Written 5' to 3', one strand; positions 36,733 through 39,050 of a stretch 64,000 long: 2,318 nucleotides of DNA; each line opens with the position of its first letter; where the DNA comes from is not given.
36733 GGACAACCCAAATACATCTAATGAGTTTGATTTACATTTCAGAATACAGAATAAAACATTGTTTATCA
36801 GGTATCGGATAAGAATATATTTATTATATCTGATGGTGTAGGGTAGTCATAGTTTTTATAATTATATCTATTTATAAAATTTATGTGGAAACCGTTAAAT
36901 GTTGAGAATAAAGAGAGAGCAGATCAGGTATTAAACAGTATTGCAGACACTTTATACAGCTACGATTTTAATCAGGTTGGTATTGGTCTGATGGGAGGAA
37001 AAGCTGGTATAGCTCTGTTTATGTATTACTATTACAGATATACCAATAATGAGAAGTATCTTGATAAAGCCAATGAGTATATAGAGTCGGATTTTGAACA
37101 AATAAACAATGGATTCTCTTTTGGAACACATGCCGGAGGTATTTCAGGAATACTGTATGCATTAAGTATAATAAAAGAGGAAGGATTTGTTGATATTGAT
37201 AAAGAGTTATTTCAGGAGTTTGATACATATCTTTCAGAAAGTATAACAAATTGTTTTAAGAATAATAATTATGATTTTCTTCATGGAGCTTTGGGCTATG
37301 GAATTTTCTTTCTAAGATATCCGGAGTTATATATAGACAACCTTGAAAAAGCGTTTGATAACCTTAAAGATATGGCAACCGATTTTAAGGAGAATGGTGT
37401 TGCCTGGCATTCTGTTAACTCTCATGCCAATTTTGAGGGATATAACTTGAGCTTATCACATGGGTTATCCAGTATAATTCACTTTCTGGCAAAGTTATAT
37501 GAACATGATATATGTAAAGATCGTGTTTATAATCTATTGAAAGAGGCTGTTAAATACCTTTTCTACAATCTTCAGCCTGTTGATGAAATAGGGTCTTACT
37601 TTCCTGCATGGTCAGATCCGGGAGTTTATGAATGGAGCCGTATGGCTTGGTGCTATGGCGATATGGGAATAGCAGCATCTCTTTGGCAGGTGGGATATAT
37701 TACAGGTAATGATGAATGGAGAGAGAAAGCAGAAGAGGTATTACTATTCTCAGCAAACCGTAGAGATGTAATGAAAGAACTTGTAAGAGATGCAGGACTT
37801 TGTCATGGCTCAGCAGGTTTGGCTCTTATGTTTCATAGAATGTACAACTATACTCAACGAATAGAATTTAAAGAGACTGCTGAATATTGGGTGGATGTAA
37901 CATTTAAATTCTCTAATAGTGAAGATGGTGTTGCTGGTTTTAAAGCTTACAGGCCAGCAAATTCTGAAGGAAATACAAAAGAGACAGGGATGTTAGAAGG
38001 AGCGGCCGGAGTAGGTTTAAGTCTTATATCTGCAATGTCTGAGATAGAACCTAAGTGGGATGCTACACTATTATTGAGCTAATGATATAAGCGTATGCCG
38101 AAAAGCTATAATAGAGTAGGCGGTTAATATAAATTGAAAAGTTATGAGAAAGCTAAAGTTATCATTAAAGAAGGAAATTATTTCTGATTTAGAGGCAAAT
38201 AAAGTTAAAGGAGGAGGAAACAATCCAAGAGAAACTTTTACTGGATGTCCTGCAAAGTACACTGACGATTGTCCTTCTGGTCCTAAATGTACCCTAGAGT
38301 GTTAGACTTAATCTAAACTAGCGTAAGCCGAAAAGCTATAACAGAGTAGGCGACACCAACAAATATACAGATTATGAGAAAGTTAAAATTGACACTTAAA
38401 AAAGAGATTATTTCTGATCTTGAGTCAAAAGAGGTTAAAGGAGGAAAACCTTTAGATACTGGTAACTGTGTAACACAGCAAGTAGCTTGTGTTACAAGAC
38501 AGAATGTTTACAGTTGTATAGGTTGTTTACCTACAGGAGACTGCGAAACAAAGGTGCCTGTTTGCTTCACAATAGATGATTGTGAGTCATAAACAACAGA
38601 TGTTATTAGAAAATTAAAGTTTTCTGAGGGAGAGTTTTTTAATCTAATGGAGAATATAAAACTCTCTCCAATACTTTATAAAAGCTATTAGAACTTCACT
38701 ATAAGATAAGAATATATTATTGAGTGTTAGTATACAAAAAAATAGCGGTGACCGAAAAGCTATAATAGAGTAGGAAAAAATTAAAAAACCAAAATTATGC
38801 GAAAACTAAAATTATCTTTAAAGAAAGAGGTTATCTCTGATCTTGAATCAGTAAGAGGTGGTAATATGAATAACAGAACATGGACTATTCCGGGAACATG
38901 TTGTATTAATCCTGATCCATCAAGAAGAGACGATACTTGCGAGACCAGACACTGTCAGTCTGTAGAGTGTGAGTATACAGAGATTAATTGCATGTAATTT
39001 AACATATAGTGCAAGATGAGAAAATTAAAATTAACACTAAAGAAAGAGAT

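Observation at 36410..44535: Class I lanthipeptide locus with 11 tandem precursors, a split LanB and no protease/transporter in the window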

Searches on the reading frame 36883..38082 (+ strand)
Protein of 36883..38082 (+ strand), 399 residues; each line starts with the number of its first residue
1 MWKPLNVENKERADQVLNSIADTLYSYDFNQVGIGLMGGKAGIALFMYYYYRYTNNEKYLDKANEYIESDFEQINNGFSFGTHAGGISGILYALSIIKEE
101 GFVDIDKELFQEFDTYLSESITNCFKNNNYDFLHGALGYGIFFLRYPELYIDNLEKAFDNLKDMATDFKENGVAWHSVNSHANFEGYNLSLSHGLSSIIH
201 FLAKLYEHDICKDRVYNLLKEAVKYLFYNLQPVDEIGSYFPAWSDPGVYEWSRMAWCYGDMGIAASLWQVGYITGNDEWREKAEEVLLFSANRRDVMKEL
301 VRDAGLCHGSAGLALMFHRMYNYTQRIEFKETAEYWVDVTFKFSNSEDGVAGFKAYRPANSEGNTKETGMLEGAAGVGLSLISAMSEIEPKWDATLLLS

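Call 3: search_protein_families(library=pfam, proteins=[window:36883-38082:+], max_evalue=0.01)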
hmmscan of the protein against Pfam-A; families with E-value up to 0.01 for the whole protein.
window:36883-38082:+ (399 aa): 1 family
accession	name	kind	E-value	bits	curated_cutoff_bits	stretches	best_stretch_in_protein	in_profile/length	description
PF05147.19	LANC_like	-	5.1e-49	167.2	23.2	1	36-397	7-350/350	Lanthionine synthetase C-like protein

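Call 4: search_protein_families(library=ncbifam, proteins=[window:36883-38082:+], max_evalue=0.01)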
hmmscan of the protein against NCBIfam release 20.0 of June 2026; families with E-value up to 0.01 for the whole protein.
window:36883-38082:+ (399 aa): 3 families
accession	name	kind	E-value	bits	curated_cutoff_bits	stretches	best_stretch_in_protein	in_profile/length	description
TIGR03897.1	lanti_2_LanM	subfamily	3e-32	111.4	304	1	26-383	585-928/932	type 2 lanthipeptide synthetase LanM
NF038151.1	lanthi_synth_III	equivalog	2.2e-18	66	575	2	11-76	630-701/833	class III lanthionine synthetase LanKC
NF038150.1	lanthi_synth_IV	equivalog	7.6e-17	60.9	650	1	34-377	507-836/851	class IV lanthionine synthetase LanL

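Call 34: find_encoding_contigs(protein=window:36883-38082:+, flank=10000, max_places=4)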
Protein window:36883-38082:+ (399 aa): 4 contigs read that carry it; 4 places shown.
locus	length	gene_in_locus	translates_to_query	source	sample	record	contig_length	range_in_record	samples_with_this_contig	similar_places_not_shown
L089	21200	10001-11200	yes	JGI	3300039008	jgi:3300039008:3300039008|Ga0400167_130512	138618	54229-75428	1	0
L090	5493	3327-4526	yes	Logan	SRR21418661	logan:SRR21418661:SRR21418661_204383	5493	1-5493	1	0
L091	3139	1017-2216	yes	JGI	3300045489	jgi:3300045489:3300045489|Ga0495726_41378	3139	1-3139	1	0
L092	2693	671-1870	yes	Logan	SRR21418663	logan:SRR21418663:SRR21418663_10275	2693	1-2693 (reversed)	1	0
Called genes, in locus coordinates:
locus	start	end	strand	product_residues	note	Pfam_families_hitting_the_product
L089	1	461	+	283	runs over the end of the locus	-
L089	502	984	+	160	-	-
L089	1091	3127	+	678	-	-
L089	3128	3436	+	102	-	-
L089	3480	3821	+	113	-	-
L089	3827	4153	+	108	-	-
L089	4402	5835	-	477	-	PF01145:Band_7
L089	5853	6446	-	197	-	-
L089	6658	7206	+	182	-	-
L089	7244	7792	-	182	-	-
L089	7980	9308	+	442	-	PF07969:Amidohydro_3 (faint), PF01979:Amidohydro_1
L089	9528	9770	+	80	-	PF08279:HTH_11 (weak)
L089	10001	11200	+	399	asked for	PF05147:LANC_like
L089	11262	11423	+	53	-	-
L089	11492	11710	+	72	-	-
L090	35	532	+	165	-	-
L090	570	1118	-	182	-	-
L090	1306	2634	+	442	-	PF07969:Amidohydro_3 (faint), PF01979:Amidohydro_1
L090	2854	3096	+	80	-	PF08279:HTH_11 (weak)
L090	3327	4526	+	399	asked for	PF05147:LANC_like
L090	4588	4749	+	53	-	-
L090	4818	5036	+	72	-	-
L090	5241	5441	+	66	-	-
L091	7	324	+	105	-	PF01979:Amidohydro_1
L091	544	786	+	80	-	PF08279:HTH_11 (weak)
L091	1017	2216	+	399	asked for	PF05147:LANC_like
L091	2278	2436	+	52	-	-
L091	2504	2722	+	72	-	-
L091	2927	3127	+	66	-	-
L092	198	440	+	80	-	PF08279:HTH_11 (weak)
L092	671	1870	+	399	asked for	PF05147:LANC_like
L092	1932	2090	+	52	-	-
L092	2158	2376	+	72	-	-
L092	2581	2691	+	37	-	?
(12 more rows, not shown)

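Call 40: search_solved_structures(query=window:36883-38082:+, max_evalue=0.001, show_alignments=2)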
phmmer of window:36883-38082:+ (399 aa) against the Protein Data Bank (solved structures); distinct sequences matched with E-value up to 0.001: 10.
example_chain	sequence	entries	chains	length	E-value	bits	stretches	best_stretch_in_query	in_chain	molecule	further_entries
8byk_A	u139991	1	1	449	9.5e-11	44.7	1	185-396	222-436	Lanthionine synthetase C-like protein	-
8sao_B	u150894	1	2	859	5.1e-10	42.3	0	24-74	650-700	Class III lanthionine synthetase LanKC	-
8sap_A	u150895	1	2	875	5.4e-10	42.2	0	24-74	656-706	Class III lanthionine synthetase LanKC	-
8sam_A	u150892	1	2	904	6e-10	42.1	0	25-74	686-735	Class III lanthipeptide, Class III lanthionine synthetase LanKC fusion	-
8d0v_A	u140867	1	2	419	9.1e-07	31.6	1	39-330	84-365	Glutathione S-transferase LANCL1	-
3e6u_A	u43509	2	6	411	2.6e-06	30.1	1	39-330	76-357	LanC-like protein 1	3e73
8czk_A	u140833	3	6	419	3.1e-06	29.8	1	39-330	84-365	Glutathione S-transferase LANCL1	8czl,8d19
2g02_A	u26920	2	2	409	5.6e-06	29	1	29-324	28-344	Nisin biosynthesis protein nisC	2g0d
3t33_A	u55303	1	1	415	0.00027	23.5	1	190-336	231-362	G protein coupled receptor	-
6wq1_A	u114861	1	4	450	0.00058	22.4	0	39-329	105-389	LanC-like protein 2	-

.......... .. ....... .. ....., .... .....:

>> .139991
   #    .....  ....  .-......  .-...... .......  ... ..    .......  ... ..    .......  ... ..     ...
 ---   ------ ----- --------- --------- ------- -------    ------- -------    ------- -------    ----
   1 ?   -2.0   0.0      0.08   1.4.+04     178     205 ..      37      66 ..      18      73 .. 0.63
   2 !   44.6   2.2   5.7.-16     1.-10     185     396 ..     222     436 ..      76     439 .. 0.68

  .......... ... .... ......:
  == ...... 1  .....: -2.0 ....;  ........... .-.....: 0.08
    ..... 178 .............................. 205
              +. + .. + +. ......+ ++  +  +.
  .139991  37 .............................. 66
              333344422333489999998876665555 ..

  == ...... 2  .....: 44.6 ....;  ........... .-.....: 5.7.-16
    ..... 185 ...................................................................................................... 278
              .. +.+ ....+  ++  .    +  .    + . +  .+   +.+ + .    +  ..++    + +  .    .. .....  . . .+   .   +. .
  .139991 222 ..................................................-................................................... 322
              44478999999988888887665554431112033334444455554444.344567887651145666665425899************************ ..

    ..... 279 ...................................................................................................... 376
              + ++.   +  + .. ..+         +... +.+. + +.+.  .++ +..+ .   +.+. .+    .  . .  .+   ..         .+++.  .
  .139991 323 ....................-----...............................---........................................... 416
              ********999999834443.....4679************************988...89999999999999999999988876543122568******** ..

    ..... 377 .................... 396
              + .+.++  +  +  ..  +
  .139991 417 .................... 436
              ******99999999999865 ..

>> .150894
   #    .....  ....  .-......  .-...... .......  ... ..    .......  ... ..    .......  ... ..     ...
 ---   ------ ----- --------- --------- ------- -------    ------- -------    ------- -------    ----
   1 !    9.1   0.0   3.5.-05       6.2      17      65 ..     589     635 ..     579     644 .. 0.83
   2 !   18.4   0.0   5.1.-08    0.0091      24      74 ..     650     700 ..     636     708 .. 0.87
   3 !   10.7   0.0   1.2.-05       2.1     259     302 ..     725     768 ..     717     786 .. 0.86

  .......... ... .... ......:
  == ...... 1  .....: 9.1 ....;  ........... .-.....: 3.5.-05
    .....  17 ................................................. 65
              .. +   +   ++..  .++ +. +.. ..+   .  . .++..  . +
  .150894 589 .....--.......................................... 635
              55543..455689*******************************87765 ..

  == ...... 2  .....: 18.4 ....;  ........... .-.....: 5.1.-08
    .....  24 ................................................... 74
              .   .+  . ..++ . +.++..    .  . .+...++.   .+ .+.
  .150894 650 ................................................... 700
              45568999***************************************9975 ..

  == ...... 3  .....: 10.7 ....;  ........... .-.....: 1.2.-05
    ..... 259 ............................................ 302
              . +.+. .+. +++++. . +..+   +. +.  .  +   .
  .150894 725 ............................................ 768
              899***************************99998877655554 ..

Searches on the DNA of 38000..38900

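Call 53: search_rna_families(source=window, start=38000, end=38900, threshold=gathering, show_alignments=3)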
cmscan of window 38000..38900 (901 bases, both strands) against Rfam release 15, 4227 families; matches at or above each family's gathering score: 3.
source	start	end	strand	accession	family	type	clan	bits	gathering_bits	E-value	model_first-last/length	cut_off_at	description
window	38318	38352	+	RF02914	DUF805b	Cis-reg;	CL00115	43.8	35.6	5.1e-11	1-35/35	no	DUF805b RNA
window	38742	38776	+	RF02914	DUF805b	Cis-reg;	CL00115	43.4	35.6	7.4e-11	1-35/35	no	DUF805b RNA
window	38088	38122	+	RF02914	DUF805b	Cis-reg;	CL00115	42.9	35.6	1.1e-10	1-35/35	no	DUF805b RNA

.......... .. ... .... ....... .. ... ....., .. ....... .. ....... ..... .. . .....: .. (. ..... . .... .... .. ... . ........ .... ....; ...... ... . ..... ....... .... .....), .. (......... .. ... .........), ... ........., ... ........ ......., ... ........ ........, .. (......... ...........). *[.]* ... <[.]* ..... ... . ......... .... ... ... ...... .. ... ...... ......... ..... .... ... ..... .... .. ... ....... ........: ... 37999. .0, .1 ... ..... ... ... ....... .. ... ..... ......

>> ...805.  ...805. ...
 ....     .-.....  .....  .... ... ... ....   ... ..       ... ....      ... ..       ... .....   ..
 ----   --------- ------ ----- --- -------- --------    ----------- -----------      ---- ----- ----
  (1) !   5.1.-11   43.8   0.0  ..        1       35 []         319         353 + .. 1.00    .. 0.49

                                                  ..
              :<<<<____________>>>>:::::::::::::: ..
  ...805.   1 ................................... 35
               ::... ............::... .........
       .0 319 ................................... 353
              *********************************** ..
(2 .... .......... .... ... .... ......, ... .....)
